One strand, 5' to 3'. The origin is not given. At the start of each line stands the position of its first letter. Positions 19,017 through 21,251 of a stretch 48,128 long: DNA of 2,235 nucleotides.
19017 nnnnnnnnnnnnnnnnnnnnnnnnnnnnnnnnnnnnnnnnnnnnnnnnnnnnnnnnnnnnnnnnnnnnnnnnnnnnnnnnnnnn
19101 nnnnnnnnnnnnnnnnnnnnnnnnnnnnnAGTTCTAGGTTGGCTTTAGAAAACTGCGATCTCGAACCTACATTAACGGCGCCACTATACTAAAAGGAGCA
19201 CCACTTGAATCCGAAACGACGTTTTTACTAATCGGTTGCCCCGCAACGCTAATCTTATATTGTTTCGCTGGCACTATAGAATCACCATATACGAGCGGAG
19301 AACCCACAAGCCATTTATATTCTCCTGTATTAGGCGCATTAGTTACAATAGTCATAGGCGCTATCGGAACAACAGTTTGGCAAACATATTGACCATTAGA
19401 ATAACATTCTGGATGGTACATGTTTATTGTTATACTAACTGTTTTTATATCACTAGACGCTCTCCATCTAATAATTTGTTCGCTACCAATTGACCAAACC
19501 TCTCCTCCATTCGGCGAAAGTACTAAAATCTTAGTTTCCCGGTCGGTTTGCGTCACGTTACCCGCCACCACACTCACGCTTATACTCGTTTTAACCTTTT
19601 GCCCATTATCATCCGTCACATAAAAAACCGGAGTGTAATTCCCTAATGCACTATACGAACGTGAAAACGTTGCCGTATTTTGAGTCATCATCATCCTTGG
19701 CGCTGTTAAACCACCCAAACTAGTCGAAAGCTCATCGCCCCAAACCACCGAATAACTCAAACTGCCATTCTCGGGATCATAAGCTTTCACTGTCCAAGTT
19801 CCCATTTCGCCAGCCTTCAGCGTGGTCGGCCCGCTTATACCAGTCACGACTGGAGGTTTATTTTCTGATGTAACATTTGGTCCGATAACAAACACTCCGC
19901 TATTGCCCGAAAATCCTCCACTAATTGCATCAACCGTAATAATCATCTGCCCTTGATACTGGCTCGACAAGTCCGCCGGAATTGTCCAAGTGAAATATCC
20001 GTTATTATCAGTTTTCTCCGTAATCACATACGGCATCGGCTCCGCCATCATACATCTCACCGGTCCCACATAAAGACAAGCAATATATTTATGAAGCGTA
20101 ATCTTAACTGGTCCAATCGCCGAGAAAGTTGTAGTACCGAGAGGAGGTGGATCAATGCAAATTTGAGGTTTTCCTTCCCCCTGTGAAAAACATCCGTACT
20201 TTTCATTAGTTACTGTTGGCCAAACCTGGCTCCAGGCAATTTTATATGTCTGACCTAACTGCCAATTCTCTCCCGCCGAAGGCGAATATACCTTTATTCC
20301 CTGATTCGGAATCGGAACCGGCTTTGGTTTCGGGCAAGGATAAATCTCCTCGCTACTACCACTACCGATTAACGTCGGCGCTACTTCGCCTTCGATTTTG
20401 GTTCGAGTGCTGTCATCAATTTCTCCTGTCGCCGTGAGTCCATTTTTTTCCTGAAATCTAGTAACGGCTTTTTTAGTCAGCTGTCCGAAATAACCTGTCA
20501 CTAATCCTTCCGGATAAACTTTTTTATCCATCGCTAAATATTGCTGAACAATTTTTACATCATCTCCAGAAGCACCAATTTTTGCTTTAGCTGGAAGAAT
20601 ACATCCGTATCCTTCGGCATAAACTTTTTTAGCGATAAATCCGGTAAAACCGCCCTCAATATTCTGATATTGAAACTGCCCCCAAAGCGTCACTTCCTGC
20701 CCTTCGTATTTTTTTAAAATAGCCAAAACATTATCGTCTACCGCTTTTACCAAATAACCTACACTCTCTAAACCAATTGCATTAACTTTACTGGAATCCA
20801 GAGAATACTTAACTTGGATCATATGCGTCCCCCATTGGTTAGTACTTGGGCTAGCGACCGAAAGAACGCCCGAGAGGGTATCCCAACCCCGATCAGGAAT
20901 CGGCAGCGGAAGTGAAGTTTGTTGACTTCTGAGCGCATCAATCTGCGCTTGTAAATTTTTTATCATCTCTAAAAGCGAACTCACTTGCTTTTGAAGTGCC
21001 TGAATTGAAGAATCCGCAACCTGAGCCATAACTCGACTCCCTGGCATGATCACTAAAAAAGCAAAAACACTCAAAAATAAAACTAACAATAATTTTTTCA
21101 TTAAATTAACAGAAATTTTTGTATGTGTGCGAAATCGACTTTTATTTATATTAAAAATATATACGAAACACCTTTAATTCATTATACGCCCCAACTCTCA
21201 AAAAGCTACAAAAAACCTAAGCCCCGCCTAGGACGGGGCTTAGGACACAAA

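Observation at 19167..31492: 12.3-kb tandem array of four giant secreted PKD / SH3b-like mosaic proteins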

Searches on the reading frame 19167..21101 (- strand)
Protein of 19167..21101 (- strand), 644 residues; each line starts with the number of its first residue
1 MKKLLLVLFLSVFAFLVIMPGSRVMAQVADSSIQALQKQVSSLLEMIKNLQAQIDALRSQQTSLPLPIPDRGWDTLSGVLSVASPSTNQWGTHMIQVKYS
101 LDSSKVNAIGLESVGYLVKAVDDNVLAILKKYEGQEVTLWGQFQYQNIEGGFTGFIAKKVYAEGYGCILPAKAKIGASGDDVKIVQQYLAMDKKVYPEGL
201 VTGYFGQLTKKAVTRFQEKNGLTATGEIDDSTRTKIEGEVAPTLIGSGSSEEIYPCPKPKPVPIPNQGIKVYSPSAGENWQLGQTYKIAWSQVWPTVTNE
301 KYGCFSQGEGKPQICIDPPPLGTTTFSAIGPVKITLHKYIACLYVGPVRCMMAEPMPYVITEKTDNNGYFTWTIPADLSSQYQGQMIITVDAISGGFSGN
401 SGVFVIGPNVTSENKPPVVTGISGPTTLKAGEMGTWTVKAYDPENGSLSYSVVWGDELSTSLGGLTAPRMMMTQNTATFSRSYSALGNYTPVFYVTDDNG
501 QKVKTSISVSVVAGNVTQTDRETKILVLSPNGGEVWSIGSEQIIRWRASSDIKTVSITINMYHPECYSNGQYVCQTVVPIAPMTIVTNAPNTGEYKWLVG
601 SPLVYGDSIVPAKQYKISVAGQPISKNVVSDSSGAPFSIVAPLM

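Call 3: search_protein_families(library=pfam, proteins=[window:19167-21101:-], max_evalue=0.01)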
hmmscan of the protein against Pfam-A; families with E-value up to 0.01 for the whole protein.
window:19167-21101:- (644 aa): 3 families
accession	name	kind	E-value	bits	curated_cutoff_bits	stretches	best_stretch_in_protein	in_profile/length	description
PF01471.23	PG_binding_1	-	3e-15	56.6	23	1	178-235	1-56/57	Putative peptidoglycan binding domain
PF18911.6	PKD_4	-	2.1e-05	24.9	27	1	414-506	1-79/85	PKD domain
PF10342.15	Kre9_KNH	-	0.0021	19.2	24.6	0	529-607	1-69/94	Kre9/KNH-like N-terminal Ig-like domain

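Call 4: search_protein_families(library=ncbifam, proteins=[window:19167-21101:-], max_evalue=0.01)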
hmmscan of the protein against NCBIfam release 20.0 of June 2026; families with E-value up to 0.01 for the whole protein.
window:19167-21101:- (644 aa): 3 families
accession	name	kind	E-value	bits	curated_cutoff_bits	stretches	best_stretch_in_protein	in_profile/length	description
TIGR02869.1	spore_SleB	equivalog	1.8e-09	37.7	236.5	1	173-237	7-69/201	spore cortex-lytic enzyme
TIGR03979.1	His_Ser_Rich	equivalog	5.1e-05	23.3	121.65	1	186-232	136-182/190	His-Xaa-Ser repeat protein HxsA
NF052377.1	lmo1851_S41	exception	0.0002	20.2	725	1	172-237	383-446/468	lmo1851 family serine protease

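Call 20: list_cluster_members(proteins=[window:19167-21101:-, window:21269-25846:-, window:25948-28830:-, window:28952-31492:-, window:32072-33088:-, window:46178-47755:+])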
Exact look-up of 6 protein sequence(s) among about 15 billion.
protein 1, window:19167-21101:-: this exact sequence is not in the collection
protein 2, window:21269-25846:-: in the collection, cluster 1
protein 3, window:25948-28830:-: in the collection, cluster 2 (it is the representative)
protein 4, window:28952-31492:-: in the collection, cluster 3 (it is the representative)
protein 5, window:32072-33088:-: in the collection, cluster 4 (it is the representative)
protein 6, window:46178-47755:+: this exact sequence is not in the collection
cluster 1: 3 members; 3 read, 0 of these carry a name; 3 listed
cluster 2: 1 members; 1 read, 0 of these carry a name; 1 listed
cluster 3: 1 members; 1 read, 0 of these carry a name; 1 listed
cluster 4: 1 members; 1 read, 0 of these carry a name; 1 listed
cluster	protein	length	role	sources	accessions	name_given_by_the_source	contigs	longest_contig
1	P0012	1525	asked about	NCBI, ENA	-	-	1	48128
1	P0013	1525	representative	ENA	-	-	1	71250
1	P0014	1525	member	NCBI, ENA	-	-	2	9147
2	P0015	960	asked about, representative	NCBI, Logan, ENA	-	-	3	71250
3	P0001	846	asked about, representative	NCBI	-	-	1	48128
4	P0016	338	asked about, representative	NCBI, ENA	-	-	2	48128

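Call 31: find_encoding_contigs(protein=P0015, flank=10000, max_places=6)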
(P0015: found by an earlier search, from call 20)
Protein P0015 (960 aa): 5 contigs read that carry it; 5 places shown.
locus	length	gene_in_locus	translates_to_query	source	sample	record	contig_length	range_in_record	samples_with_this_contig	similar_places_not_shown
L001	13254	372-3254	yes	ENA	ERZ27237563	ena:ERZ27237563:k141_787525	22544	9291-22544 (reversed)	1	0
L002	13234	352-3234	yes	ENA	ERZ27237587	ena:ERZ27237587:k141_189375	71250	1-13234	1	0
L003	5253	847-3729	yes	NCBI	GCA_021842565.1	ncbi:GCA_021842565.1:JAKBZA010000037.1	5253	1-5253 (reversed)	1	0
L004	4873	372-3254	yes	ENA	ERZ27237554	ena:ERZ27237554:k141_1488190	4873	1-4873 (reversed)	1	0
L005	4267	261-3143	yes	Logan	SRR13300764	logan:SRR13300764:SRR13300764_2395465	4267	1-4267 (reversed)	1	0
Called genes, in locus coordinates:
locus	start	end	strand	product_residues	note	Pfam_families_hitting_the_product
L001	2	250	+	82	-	?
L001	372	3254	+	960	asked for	PF18911:PKD_4 (faint), PF00801:PKD (faint), PF10342:Kre9_KNH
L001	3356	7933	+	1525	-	PF17963:Big_9 (faint), PF18911:PKD_4, PF10342:Kre9_KNH (weak), PF18911:PKD_4 (weak), PF00801:PKD (weak), PF18911:PKD_4, PF10342:Kre9_KNH (weak), PF18911:PKD_4, +1 more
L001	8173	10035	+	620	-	PF01471:PG_binding_1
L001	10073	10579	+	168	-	PF02502:LacAB_rpiB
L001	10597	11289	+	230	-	PF00834:Ribul_P_3_epim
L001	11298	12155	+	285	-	PF13292:DXP_synthase_N, PF00456:Transketolase_N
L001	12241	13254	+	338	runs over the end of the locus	PF02779:Transket_pyr, PF02780:Transketolase_C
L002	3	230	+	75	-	?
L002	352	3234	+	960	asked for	PF18911:PKD_4 (faint), PF00801:PKD (faint), PF10342:Kre9_KNH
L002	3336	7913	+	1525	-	PF17963:Big_9 (faint), PF18911:PKD_4, PF10342:Kre9_KNH (weak), PF18911:PKD_4 (weak), PF00801:PKD (weak), PF18911:PKD_4, PF10342:Kre9_KNH (weak), PF18911:PKD_4, +1 more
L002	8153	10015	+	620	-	PF01471:PG_binding_1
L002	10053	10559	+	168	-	PF02502:LacAB_rpiB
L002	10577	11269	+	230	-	PF00834:Ribul_P_3_epim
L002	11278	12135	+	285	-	PF13292:DXP_synthase_N, PF00456:Transketolase_N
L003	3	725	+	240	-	?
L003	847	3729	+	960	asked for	PF18911:PKD_4 (faint), PF00801:PKD (faint), PF10342:Kre9_KNH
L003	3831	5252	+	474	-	?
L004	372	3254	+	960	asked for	PF18911:PKD_4 (faint), PF00801:PKD (faint), PF10342:Kre9_KNH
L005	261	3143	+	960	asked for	PF18911:PKD_4 (faint), PF00801:PKD (faint), PF10342:Kre9_KNH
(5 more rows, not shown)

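Call 46: find_homologous_proteins(query=window:19167-21101:-, max_evalue=0.00001)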
Query window:19167-21101:- (644 aa): 100 proteins with E <= 0.00001 among 8000 candidates.
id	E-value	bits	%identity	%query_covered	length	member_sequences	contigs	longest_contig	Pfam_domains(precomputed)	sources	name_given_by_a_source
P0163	0.0e+0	1404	100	96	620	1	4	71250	PF01471.24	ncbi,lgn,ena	-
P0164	7.8e-189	647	56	64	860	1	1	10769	PF01471.24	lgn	-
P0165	1.3e-179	617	47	72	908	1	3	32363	PF00801.27,PF10342.16,PF01471.24,PF18911.7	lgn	-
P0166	2.3e-178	613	50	73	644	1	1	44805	PF01471.24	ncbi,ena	-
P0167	1.0e-173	597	47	73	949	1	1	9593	PF00801.27,PF01471.24,PF18911.7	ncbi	-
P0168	5.8e-173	595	60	46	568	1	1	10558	PF14610.13,PF01471.24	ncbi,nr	ncbi:MAG: peptidoglycan-binding protein [Candidatus Liptonbacteria bacterium]|nr:peptidoglycan-bindi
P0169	2.9e-172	593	53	67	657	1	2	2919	PF10342.16,PF01471.24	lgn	-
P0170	5.8e-172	592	54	79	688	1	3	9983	PF00801.27,PF01471.24,PF18911.7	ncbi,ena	-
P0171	1.3e-168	581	53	79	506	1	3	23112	PF01471.24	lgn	-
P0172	6.8e-161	555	53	77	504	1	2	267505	PF01471.24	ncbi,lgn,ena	-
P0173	7.4e-161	555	47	67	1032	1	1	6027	PF00801.27,PF17963.8,PF01471.24,PF18911.7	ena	-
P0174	5.1e-158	546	55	75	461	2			PF01471.24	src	-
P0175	1.1e-155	538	54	79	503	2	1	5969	PF01471.24,PF18911.7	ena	-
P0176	5.9e-155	536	51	80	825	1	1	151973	PF00801.27,PF17963.8,PF01471.24,PF18911.7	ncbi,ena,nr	ncbi:MAG: Uncharacterized protein G01um101420_120 [Parcubacteria group bacterium Gr01-1014_20]|nr:MA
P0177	1.9e-138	481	70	51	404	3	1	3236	PF00801.27,PF01471.24,PF18911.7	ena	-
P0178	1.6e-135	471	45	59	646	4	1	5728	PF10342.16,PF01471.24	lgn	-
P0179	1.8e-88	316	39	41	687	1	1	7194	PF00801.27,PF14610.13,PF01471.24,PF18911.7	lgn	-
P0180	5.3e-88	314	39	40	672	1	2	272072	PF00801.27,PF17963.8,PF14610.13,PF01471.24,PF18911.7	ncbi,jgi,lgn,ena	ncbi:MAG: peptidoglycan-binding protein [Candidatus Paceibacterota bacterium]|jgi:peptidoglycan hydr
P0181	4.0e-68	249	37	68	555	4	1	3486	PF10342.16,PF01471.24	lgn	-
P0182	7.9e-68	248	39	53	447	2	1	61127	PF00801.27,PF01471.24,PF18911.7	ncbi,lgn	-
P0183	3.9e-65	239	52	17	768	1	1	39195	PF22352.3,PF00801.27,PF17963.8,PF01471.24,PF18911.7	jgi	-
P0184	1.3e-57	214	41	59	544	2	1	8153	PF01471.24,PF18911.7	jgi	-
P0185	1.7e-55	207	55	16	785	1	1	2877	PF00801.27,PF10342.16,PF01471.24,PF18911.7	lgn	-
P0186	7.7e-51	192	43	35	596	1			PF17957.8,PF10342.16,PF01471.24,PF18911.7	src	-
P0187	4.3e-48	182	33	38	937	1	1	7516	PF00801.27,PF17963.8,PF01471.24,PF18911.7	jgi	-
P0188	1.8e-44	171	30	56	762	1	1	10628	PF10342.16,PF01471.24,PF18911.7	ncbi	-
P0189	2.0e-44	170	47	15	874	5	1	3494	PF00801.27,PF01471.24,PF18911.7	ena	-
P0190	1.0e-40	158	39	34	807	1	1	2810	PF13629.13,PF01471.24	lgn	-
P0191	2.3e-38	150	52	18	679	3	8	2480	PF00801.27,PF17963.8,PF01471.24,PF19077.7,PF18911.7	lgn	-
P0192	1.4e-37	148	53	9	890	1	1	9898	PF09374.16,PF08823.17,PF01471.24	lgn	-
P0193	3.4e-37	146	52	9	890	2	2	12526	PF09374.16,PF08823.17,PF01471.24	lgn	-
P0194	7.3e-37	145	30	57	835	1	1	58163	PF00801.27,PF01471.24,PF18911.7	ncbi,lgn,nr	ncbi:peptidoglycan-binding protein [Candidatus Kaiserbacteria bacterium]|nr:peptidoglycan-binding pr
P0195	2.0e-36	144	42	26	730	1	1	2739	PF18911.7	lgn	-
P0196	7.1e-36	142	37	38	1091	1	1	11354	PF01471.24,PF18911.7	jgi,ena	-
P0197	3.1e-34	137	35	26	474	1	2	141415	PF22352.3,PF00801.27,PF19077.7,PF18911.7,PF16656.12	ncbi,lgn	ncbi:MAG: hypothetical protein AMXMBFR44_2980 [Candidatus Campbellbacteria bacterium]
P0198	8.5e-33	132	40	20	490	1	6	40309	PF00801.27,PF00041.28,PF18911.7,PF16656.12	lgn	-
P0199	9.3e-33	132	50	18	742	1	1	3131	PF10342.16,PF18911.7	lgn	-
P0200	2.1e-31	127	44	20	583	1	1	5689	PF18911.7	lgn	-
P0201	1.4e-30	125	29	71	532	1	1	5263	PF01471.24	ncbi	ncbi:MAG: peptidoglycan-binding domain-containing protein [Candidatus Liptonbacteria bacterium]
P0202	2.5e-29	121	34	39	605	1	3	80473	PF10342.16,PF01471.24,PF18911.7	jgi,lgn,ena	-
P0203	4.6e-29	120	55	10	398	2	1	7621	PF09374.16,PF01471.24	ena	-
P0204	5.7e-28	116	37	19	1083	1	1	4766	PF05345.19,PF01471.24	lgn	-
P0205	7.8e-28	116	44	16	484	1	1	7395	PF22352.3,PF00801.27,PF25059.2,PF00041.28,PF18911.7,PF16656.12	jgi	jgi:hypothetical protein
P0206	9.6e-28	115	35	35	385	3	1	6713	PF01471.24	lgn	-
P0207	2.4e-26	111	53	15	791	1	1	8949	PF00030.25,PF00127.27,PF13473.13,PF05345.19,PF01471.24,PF18911.7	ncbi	-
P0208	4.0e-26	110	48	13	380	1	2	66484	PF00801.27,PF18911.7,PF16656.12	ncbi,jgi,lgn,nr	ncbi:MAG TPA: PKD domain-containing protein [Candidatus Paceibacterota bacterium]|jgi:PKD repeat pro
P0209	6.0e-26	109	54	16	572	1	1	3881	PF00801.27,PF01471.24,PF18911.7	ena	-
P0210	1.5e-23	101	56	15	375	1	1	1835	PF18911.7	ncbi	-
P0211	2.8e-22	97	41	20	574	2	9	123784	PF07495.20,PF22352.3,PF00801.27,PF05345.19,PF01471.24,PF18911.7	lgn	-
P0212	7.3e-20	89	34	21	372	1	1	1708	PF01471.24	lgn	-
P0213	8.3e-18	82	37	25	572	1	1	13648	PF00801.27,PF01471.24,PF18911.7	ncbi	-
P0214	9.5e-18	82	61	8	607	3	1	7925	PF14870.13,PF01471.24,PF02012.27,PF15902.13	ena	-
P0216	7.6e-17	79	50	10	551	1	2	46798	PF05257.23,PF09374.16,PF08823.17,PF01471.24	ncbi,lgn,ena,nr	ncbi:MAG: peptidoglycan-binding protein [Clostridia bacterium]|nr:peptidoglycan-binding protein [Clo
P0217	1.4e-16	78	38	18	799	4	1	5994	PF00801.27,PF01471.24,PF18911.7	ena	-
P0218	3.7e-15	74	48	10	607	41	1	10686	PF08823.17,PF03734.20,PF01471.24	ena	-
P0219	4.6e-15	73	48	10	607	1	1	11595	PF08823.17,PF03734.20,PF01471.24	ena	-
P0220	8.4e-15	73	48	10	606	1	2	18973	PF08823.17,PF03734.20,PF01471.24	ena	-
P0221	2.3e-14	71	44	16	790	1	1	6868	PF22352.3,PF00801.27,PF05345.19,PF18911.7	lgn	-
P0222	6.6e-14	70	35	18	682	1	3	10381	PF00801.27,PF01471.24,PF18911.7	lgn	-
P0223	1.3e-13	69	32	11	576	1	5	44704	PF05257.23,PF09374.16,PF00877.26,PF08823.17,PF01471.24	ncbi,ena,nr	ncbi:MAG: peptidoglycan-binding protein [Clostridia bacterium]|nr:peptidoglycan-binding protein [Clo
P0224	5.0e-13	67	46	15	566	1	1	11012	PF00801.27,PF01471.24,PF18911.7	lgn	-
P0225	8.2e-13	66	53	10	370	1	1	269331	PF01471.24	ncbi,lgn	-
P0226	1.2e-12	65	35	19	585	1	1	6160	PF05257.23,PF09374.16,PF00877.26,PF08823.17,PF01471.24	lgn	-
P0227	2.5e-12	64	47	15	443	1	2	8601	PF00801.27,PF01833.31,PF01471.24,PF18911.7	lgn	-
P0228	3.1e-11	61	53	10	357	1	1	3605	PF16403.12,PF01471.24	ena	-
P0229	5.2e-11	60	44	17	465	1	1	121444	PF00801.27,PF01471.24,PF18911.7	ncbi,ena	-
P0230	1.1e-10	59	54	9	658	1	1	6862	PF13385.14,PF01471.24,PF00041.28,PF16656.12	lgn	-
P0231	1.5e-10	58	42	12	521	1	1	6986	PF17957.8,PF01471.24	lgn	-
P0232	6.1e-10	56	54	10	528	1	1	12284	PF25814.2,PF26196.1,PF01471.24,PF00041.28,PF16656.12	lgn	-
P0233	7.5e-10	56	49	13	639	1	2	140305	PF01471.24,PF00041.28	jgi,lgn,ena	-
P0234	1.2e-9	55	48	8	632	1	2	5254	PF10342.16,PF13385.14,PF01471.24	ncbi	-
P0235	1.5e-9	55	53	10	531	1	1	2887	PF01471.24,PF16656.12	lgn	-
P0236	2.0e-9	55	52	10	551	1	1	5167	PF01471.24,PF28407.1,PF00041.28,PF16656.12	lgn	-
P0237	2.7e-9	54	62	8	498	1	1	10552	PF01471.24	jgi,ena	-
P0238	4.4e-9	54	38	17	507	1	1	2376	PF25059.2,PF01471.24,PF00041.28,PF16656.12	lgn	-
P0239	4.9e-9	53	45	12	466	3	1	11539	PF01391.24,PF01471.24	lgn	-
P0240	6.5e-9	53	49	12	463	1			PF01471.24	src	-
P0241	9.1e-9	53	47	10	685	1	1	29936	PF18998.7,PF01471.24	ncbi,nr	ncbi:MAG: peptidoglycan-binding protein, partial [bacterium]|nr:peptidoglycan-binding protein [bacte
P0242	1.3e-8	52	39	12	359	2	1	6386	PF01471.24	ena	-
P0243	1.7e-8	52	51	9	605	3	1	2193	PF01471.24,PF00041.28,PF16656.12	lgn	-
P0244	2.2e-8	51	51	11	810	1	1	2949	PF18370.8,PF01471.24,PF00041.28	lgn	-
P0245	3.7e-8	51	47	10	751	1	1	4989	PF22352.3,PF01471.24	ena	-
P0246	4.1e-8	50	41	12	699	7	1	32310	PF10342.16,PF01471.24,PF16656.12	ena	-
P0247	7.0e-8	50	52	9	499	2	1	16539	PF01471.24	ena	-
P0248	7.0e-8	50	52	9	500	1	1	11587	PF01471.24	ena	-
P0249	8.7e-8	49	38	18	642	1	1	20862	PF01471.24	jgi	jgi:hypothetical protein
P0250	1.9e-7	48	33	20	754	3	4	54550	PF00150.25,PF22352.3,PF01471.24,PF18911.7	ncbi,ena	ncbi:MAG: peptidoglycan-binding protein [Patescibacteria group bacterium]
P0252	2.2e-7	48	57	9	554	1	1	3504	PF01471.24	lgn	-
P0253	2.3e-7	48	42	10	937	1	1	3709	PF16655.13,PF25059.2,PF23376.2,PF25833.1,PF01471.24,PF00041.28,PF16656.12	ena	-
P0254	3.0e-7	48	40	14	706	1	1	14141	PF13385.14,PF01471.24,PF16656.12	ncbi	-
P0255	3.7e-7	47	46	9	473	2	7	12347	PF09374.16,PF01471.24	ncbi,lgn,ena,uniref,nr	ncbi:MAG TPA: peptidoglycan-binding protein [Candidatus Monoglobus merdigallinarum]|uniref:Peptidogl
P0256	4.7e-7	47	37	15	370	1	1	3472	PF01471.24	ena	-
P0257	7.3e-7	46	53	10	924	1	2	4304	PF13229.13,PF13385.14,PF01471.24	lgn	-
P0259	2.1e-6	45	42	12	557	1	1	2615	PF01471.24,PF16656.12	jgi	jgi:peptidoglycan hydrolase-like protein with peptidoglycan-binding domain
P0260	3.5e-6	44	45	11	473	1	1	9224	PF01471.24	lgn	-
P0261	3.8e-6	44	39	16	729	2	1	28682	PF01471.24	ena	-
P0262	7.3e-6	43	38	17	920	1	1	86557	PF10342.16,PF01471.24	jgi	jgi:peptidoglycan hydrolase-like protein with peptidoglycan-binding domain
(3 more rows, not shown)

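Call 50: find_encoding_contigs(protein=P0180, flank=10000, max_places=2)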
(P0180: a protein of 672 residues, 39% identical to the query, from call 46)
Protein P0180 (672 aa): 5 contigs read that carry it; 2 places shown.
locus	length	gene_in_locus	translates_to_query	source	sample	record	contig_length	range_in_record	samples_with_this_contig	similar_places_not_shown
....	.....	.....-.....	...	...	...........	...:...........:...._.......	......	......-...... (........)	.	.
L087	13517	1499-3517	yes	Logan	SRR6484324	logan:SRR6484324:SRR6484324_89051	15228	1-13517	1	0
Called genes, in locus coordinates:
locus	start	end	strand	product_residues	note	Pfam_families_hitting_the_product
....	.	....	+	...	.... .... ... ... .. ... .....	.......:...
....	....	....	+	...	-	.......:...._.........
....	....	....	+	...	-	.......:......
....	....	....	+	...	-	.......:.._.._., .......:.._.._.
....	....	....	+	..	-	-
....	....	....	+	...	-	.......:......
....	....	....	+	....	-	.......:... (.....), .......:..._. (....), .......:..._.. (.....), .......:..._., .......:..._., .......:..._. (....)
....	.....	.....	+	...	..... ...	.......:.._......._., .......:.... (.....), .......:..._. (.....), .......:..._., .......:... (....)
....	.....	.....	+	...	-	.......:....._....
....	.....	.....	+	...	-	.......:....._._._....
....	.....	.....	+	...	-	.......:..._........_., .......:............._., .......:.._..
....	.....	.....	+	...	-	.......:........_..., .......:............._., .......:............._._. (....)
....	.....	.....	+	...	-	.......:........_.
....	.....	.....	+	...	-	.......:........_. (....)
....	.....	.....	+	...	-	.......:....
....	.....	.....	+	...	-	-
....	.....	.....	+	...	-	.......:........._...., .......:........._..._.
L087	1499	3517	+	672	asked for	PF01471:PG_binding_1, PF14610:Psg1 (faint), PF17963:Big_9 (faint), PF18911:PKD_4, PF00801:PKD (weak)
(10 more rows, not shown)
